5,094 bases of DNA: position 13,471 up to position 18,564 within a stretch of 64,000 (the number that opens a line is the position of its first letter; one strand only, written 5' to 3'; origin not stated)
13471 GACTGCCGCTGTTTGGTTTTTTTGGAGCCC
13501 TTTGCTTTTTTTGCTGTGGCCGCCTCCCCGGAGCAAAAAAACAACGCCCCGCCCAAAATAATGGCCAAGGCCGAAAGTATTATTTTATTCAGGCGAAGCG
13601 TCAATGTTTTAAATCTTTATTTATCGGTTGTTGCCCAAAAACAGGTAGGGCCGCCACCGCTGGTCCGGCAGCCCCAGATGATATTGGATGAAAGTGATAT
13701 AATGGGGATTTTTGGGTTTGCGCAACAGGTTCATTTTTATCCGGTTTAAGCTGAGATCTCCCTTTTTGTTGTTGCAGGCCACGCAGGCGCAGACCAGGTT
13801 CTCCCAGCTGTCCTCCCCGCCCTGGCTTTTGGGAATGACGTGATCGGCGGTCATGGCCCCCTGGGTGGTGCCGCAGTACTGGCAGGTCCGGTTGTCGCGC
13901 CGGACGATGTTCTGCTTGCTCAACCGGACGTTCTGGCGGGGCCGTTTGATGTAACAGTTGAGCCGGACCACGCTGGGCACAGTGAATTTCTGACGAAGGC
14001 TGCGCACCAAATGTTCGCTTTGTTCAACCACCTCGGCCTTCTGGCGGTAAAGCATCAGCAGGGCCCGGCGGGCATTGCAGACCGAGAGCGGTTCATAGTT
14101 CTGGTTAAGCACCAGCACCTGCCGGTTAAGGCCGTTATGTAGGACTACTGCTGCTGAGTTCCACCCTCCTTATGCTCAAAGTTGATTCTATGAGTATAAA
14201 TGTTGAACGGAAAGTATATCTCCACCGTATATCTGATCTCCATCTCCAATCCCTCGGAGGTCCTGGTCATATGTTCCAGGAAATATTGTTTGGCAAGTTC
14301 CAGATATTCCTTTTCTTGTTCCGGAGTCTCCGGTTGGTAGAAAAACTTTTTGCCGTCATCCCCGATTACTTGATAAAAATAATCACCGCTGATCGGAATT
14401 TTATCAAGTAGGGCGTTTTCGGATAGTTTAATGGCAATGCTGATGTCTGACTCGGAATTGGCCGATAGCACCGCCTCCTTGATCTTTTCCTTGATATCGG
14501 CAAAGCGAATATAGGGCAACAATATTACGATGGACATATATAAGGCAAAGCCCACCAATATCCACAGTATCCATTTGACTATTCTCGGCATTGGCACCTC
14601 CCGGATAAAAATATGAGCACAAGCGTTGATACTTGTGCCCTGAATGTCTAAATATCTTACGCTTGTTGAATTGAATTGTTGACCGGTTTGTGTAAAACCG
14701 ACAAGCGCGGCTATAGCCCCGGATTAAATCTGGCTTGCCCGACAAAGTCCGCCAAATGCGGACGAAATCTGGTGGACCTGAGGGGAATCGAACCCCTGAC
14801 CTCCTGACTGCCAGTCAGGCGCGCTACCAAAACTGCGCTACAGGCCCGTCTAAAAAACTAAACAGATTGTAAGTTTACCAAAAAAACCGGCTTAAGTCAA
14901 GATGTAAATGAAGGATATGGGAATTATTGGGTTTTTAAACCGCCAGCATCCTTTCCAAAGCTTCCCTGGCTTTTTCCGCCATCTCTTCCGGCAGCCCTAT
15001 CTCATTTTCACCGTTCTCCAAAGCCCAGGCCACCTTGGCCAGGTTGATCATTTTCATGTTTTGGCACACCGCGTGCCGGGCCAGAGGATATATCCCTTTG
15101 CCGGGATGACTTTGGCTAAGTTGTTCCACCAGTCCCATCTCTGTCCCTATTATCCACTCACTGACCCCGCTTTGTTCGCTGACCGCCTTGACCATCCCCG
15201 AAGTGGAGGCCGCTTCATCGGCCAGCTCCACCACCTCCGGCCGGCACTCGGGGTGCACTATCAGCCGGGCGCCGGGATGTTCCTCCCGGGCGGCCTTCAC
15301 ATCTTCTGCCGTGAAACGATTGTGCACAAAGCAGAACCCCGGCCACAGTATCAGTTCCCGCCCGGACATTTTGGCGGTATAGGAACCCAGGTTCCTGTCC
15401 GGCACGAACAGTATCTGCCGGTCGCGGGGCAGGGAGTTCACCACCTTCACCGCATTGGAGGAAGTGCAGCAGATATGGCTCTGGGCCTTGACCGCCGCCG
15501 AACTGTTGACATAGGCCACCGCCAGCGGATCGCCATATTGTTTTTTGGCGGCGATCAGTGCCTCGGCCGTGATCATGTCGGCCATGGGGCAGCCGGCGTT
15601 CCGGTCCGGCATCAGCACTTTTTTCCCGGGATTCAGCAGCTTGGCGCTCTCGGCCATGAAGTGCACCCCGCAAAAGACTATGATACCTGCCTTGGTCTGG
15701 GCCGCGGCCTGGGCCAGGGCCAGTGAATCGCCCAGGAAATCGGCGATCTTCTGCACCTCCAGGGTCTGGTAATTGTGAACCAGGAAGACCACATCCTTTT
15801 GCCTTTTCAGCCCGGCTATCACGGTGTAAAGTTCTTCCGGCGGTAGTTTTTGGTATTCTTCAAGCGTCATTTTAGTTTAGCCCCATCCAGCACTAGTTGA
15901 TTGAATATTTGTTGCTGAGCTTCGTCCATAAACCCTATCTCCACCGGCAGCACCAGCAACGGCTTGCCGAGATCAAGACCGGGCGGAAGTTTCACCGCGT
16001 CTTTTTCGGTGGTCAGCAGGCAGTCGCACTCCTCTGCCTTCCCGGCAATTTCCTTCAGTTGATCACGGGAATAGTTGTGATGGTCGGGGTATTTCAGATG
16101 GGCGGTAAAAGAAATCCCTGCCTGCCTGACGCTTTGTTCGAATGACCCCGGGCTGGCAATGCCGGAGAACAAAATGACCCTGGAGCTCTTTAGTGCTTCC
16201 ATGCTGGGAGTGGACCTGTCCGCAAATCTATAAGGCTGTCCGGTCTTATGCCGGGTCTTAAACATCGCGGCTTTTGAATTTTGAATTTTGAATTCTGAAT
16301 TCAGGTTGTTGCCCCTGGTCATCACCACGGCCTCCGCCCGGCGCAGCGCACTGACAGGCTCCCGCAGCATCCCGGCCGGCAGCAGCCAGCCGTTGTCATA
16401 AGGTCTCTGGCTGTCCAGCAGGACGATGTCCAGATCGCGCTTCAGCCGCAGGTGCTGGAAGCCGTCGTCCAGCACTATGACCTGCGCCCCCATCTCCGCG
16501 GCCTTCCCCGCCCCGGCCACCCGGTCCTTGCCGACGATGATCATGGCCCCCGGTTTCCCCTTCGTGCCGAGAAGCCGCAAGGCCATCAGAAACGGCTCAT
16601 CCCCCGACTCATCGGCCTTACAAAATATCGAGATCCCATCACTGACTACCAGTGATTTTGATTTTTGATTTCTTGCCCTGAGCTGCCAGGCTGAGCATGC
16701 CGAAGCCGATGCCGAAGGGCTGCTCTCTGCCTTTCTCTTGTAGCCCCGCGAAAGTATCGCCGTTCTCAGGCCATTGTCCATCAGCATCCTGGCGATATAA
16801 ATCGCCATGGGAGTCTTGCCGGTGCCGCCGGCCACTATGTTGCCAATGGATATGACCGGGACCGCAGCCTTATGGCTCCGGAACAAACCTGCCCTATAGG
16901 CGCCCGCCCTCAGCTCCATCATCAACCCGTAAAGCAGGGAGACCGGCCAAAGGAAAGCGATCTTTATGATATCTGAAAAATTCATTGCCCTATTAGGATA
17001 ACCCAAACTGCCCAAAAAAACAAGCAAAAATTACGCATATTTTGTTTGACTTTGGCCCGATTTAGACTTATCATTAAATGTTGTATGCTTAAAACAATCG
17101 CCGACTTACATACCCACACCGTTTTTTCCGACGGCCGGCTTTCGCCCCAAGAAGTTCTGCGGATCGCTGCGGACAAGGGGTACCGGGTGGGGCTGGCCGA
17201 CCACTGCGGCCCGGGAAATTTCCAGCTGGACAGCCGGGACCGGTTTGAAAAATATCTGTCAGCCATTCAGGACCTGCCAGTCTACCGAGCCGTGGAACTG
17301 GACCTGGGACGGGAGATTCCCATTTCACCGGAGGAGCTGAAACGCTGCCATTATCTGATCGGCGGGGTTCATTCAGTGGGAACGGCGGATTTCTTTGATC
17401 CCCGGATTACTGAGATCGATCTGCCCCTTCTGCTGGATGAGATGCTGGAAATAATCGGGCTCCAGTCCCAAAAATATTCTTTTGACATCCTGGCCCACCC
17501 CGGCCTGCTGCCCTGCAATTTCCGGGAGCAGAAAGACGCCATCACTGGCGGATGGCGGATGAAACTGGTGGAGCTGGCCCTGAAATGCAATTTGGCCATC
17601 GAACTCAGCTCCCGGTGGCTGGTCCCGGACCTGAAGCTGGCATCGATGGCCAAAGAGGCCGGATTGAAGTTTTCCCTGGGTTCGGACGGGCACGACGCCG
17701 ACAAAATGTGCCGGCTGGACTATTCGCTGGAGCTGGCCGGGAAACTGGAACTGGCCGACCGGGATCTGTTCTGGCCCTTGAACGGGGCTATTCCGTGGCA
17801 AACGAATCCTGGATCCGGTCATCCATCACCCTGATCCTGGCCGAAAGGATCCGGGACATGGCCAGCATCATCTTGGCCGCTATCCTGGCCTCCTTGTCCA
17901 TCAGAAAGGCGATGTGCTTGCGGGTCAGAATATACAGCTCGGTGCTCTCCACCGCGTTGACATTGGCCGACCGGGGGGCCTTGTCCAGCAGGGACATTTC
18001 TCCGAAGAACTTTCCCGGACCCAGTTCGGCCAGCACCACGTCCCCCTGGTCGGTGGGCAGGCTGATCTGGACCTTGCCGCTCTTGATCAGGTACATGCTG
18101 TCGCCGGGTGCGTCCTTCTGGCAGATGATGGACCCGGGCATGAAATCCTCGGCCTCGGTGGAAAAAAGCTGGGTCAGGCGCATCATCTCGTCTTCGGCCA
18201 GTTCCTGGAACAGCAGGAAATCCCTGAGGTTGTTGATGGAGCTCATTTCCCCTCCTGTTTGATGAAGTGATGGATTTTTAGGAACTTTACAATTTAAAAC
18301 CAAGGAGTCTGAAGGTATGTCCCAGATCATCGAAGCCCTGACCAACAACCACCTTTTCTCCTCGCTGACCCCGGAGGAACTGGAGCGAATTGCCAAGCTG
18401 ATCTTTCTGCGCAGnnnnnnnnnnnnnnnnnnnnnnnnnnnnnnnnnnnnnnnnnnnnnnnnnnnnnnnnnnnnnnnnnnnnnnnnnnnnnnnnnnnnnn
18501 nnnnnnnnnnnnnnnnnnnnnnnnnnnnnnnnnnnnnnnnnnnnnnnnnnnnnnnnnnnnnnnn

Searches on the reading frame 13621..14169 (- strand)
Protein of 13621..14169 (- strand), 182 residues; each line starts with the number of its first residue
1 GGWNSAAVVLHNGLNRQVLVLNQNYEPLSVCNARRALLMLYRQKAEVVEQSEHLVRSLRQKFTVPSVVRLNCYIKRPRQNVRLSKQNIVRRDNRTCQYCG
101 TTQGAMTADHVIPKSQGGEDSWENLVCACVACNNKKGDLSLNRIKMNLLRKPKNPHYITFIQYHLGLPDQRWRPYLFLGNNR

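Call 40: search_protein_families(library=pfam, proteins=[window:13621-14169:-], max_evalue=0.00001)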
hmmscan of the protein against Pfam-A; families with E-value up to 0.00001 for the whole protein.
window:13621-14169:- (182 aa): 3 families
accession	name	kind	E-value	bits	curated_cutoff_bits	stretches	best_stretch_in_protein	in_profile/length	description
PF01844.29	HNH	-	2.9e-15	56.6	21.4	1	96-138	1-46/47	HNH endonuclease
PF14279.12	HNH_5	-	3.8e-14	52.8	27.5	1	96-148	1-55/56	HNH endonuclease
PF13395.12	HNH_4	-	4.9e-06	26.8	22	0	107-138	19-50/54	HNH endonuclease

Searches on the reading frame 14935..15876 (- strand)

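Call 40: search_protein_families(library=pfam, proteins=[window:14935-15876:-], max_evalue=0.00001)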
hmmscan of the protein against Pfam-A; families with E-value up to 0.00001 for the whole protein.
window:14935-15876:- (313 aa): 1 family
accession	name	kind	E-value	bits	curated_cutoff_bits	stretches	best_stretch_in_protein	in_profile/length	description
PF02445.21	NadA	-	1.1e-120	402.6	27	1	20-312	3-295/295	Quinolinate synthetase A protein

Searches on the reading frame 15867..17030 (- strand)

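Call 40: search_protein_families(library=pfam, proteins=[window:15867-17030:-], max_evalue=0.00001)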
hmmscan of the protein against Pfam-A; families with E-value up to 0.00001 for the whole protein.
window:15867-17030:- (387 aa): 1 family
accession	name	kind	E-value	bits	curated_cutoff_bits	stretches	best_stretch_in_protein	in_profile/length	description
PF02606.20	LpxK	-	3.5e-93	312.7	27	2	124-375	81-323/328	Tetraacyldisaccharide-1-P 4'-kinase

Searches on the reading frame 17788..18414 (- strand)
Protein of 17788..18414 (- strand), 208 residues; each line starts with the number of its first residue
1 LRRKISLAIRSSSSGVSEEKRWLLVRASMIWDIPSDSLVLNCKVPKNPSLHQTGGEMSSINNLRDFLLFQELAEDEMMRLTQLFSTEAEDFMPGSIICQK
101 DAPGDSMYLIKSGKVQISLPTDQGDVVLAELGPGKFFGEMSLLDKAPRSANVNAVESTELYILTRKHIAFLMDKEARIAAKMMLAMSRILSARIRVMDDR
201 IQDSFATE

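Call 40: search_protein_families(library=pfam, proteins=[window:17788-18414:-], max_evalue=0.00001)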
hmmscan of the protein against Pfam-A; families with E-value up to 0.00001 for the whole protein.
window:17788-18414:- (208 aa): 1 family
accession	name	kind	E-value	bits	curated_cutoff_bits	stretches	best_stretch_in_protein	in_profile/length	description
PF00027.35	cNMP_binding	-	2.6e-22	79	27.5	1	90-174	3-88/89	Cyclic nucleotide-binding domain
